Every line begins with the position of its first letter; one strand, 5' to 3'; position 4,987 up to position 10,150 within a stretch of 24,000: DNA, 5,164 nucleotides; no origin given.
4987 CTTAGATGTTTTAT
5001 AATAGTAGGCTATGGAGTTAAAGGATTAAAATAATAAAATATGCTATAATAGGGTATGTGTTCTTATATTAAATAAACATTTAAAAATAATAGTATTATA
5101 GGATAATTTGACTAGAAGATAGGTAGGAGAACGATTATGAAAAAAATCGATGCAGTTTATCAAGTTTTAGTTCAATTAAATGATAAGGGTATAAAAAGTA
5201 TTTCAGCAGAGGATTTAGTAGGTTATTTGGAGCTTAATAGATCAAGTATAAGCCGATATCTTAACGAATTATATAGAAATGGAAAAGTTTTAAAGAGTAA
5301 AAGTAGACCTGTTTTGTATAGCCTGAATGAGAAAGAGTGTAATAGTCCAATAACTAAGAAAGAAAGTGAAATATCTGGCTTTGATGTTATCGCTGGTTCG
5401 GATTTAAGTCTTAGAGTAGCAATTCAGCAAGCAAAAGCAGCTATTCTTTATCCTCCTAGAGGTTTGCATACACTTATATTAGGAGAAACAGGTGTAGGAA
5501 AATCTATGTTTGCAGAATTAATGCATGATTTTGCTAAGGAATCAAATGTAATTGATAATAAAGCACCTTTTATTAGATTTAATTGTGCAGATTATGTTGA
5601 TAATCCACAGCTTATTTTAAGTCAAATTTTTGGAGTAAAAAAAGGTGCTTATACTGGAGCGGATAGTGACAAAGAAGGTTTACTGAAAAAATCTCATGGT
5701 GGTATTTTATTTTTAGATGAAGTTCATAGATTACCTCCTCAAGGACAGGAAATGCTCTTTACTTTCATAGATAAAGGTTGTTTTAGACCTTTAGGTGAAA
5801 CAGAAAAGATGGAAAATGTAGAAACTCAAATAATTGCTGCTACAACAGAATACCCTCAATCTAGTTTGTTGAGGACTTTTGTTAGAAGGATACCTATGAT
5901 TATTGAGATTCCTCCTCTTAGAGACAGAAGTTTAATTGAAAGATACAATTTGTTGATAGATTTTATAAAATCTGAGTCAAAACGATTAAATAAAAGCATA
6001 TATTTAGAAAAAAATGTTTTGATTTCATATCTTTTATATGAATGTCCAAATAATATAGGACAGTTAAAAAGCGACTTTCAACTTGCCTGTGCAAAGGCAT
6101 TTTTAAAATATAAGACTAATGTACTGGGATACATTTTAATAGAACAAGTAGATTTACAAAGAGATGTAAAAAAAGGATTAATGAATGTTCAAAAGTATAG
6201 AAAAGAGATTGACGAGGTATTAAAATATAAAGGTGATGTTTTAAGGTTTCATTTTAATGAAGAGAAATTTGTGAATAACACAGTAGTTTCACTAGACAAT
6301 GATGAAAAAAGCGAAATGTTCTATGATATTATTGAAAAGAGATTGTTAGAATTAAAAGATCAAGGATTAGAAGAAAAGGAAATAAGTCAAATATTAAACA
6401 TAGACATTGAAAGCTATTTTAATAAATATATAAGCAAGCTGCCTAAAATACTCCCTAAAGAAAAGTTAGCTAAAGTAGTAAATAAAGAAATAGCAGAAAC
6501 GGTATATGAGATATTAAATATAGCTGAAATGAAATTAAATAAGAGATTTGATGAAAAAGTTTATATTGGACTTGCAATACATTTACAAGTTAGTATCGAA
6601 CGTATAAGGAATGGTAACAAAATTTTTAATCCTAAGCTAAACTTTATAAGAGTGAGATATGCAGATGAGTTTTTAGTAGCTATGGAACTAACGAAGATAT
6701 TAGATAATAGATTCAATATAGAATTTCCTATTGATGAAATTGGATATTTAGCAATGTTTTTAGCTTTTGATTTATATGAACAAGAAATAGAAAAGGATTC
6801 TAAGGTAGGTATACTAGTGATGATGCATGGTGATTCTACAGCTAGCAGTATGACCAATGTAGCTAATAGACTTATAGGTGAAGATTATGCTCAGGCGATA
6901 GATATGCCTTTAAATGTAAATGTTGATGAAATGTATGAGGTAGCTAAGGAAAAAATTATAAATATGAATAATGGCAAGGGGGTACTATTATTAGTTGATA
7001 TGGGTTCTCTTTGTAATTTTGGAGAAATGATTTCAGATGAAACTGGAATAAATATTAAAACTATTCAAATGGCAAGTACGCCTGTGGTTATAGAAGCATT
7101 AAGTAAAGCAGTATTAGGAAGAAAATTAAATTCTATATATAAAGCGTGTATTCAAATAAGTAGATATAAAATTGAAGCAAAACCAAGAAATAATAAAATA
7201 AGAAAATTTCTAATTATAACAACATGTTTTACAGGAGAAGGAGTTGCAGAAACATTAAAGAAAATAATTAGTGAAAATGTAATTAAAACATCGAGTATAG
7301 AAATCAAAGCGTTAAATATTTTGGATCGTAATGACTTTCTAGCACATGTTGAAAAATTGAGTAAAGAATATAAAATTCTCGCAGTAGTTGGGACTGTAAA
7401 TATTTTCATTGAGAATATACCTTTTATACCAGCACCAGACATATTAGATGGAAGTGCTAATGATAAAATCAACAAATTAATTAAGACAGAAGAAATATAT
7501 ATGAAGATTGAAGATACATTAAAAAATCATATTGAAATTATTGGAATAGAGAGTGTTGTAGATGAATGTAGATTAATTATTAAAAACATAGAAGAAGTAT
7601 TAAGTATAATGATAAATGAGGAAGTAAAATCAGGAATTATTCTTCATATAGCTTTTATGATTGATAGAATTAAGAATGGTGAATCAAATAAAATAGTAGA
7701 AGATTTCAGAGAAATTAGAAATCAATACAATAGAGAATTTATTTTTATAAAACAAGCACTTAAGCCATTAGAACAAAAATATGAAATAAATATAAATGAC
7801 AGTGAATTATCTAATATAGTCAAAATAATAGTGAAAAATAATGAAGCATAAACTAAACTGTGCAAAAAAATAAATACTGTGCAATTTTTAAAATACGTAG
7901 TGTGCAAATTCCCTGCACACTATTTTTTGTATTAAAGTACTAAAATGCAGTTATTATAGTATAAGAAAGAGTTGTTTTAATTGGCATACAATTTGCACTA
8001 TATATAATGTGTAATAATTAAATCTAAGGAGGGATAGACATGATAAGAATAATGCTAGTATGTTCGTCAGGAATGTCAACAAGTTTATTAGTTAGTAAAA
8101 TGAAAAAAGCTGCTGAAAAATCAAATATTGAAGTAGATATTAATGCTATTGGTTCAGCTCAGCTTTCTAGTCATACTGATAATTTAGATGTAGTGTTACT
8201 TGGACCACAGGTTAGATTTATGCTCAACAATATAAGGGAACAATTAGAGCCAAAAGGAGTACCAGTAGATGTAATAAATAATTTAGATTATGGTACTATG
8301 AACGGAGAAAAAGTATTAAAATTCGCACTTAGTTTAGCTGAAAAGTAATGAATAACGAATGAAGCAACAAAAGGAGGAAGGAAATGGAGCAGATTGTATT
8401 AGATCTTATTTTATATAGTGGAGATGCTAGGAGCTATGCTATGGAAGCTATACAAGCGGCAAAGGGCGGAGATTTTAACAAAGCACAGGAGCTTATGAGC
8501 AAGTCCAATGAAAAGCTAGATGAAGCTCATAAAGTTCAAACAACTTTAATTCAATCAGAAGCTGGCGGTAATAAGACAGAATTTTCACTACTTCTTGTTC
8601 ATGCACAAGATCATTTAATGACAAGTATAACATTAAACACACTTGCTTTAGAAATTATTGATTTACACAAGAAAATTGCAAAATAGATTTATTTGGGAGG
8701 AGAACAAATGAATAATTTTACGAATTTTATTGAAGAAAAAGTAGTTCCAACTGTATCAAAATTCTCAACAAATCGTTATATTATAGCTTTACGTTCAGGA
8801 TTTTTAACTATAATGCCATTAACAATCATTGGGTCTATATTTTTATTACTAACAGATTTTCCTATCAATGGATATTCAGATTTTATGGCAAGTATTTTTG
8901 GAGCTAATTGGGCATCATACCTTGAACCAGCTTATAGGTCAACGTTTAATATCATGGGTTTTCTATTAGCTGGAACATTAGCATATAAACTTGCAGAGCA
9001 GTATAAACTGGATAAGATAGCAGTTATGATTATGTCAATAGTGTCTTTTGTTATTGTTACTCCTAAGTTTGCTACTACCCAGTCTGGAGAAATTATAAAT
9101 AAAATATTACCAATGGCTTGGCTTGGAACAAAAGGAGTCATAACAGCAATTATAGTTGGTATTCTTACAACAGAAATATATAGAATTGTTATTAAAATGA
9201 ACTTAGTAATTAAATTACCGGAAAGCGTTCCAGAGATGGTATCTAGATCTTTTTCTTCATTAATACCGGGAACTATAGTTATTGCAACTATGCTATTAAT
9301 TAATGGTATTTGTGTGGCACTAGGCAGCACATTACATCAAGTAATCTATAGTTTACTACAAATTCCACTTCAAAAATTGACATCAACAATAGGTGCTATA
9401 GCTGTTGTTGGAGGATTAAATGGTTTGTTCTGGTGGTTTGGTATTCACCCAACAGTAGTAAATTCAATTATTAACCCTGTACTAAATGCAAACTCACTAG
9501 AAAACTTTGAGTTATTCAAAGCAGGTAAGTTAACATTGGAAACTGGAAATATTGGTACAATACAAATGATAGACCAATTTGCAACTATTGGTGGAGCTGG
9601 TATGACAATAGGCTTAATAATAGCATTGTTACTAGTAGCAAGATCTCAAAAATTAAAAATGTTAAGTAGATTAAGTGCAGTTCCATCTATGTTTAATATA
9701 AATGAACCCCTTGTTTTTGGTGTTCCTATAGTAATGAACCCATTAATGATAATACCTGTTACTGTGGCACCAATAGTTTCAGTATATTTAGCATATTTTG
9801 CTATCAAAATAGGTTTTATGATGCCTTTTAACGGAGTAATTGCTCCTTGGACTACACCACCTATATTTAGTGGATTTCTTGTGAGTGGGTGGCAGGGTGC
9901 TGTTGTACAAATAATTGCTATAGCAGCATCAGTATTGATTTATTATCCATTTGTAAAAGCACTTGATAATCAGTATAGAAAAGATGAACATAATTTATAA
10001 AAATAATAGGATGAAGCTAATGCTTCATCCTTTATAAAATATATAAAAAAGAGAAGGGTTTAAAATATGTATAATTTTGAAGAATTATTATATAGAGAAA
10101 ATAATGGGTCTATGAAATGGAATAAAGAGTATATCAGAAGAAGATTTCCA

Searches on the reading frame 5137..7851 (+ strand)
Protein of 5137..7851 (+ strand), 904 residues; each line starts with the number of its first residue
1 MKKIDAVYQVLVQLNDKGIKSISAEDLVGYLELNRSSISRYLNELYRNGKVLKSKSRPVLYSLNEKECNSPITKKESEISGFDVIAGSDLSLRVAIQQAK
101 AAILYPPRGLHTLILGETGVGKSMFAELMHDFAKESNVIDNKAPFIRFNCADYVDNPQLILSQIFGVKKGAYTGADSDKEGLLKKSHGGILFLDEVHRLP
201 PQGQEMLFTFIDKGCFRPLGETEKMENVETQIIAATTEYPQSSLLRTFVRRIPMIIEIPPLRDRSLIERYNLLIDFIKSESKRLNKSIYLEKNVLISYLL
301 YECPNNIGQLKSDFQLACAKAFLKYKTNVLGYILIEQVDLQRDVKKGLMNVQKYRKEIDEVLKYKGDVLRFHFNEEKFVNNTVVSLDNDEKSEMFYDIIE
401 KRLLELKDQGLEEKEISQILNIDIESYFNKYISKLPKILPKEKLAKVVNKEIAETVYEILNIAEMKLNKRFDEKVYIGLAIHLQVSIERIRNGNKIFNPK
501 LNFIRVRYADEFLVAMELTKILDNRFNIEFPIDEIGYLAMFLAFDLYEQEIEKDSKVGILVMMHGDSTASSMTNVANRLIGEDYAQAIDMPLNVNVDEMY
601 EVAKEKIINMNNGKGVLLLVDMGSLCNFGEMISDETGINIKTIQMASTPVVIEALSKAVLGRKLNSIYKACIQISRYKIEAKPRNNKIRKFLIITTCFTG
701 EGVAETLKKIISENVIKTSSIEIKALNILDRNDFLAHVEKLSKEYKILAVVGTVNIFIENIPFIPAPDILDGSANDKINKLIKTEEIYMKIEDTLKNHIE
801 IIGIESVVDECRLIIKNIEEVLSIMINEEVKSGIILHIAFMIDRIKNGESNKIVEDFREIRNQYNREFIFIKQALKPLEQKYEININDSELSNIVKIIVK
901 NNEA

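Call 13: search_protein_families(library=pfam, proteins=[window:5137-7851:+])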
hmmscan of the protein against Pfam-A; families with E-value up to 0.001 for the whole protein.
window:5137-7851:+ (904 aa): 9 families
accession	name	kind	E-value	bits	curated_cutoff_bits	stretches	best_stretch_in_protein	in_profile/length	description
PF00158.32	Sigma54_activat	-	8.4e-40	136.6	20.2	1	87-249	3-154/168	Sigma-54 interaction domain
PF00874.25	PRD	-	5.8e-34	116.7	23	2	458-542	2-87/90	PRD domain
PF03610.21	EIIA-man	-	1.9e-13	51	21.4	1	558-660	1-104/116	PTS system fructose IIA component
PF07728.20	AAA_5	-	1.1e-07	32.4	22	1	111-251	1-138/139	AAA domain (dynein-related subfamily)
PF00004.35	AAA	-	6.3e-07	30.4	21.2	1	113-259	2-130/131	ATPase family associated with various cellular activities (AAA)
PF14532.12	Sigma54_activ_2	-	9.8e-06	26.3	25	1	113-220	25-96/138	Sigma-54 interaction domain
PF13401.12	AAA_22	-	1.5e-05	25.8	27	1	111-209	7-103/130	AAA domain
PF01078.27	Mg_chelatase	-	9.2e-05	22.4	20.3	0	97-214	9-133/207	Magnesium chelatase, subunit ChlI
PF05496.18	RuvB_N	-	0.00067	19.9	27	0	186-211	83-108/159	Holliday junction DNA helicase RuvB P-loop domain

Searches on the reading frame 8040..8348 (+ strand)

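Call 59: search_protein_families(library=pfam, proteins=[window:8040-8348:+], max_evalue=0.00001)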
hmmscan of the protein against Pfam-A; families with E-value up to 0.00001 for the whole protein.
window:8040-8348:+ (102 aa): 1 family
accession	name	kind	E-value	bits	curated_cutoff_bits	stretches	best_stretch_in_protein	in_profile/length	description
PF02302.22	PTS_IIB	-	3.5e-21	76.1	23.6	1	3-94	1-89/90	PTS system, Lactose/Cellobiose specific IIB subunit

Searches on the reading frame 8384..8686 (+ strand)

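Call 59: search_protein_families(library=pfam, proteins=[window:8384-8686:+], max_evalue=0.00001)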
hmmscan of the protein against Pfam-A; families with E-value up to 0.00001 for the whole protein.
window:8384-8686:+ (100 aa): 1 family
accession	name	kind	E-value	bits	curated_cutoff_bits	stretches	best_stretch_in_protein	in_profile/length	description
PF02255.21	PTS_IIA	-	4.5e-38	129.7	27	1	3-96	1-94/94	PTS system, Lactose/Cellobiose specific IIA subunit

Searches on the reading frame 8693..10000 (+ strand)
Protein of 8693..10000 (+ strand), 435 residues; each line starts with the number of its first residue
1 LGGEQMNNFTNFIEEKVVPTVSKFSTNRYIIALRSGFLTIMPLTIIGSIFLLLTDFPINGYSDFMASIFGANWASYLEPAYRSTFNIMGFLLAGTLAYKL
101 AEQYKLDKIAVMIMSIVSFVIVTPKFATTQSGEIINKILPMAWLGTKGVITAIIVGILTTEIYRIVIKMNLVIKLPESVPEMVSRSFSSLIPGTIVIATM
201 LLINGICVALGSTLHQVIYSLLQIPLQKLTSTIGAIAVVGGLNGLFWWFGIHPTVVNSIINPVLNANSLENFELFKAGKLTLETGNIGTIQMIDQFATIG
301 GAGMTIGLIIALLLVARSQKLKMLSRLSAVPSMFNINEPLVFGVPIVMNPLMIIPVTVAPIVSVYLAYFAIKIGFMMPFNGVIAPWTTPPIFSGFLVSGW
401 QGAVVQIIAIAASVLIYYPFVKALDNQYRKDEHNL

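Call 59: search_protein_families(library=pfam, proteins=[window:8693-10000:+], max_evalue=0.00001)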
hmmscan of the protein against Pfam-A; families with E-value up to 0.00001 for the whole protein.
window:8693-10000:+ (435 aa): 1 family
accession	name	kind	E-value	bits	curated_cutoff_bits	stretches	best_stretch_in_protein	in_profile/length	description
PF02378.23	PTS_EIIC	-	9.2e-57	193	30.7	1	34-360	1-319/319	Phosphotransferase system, EIIC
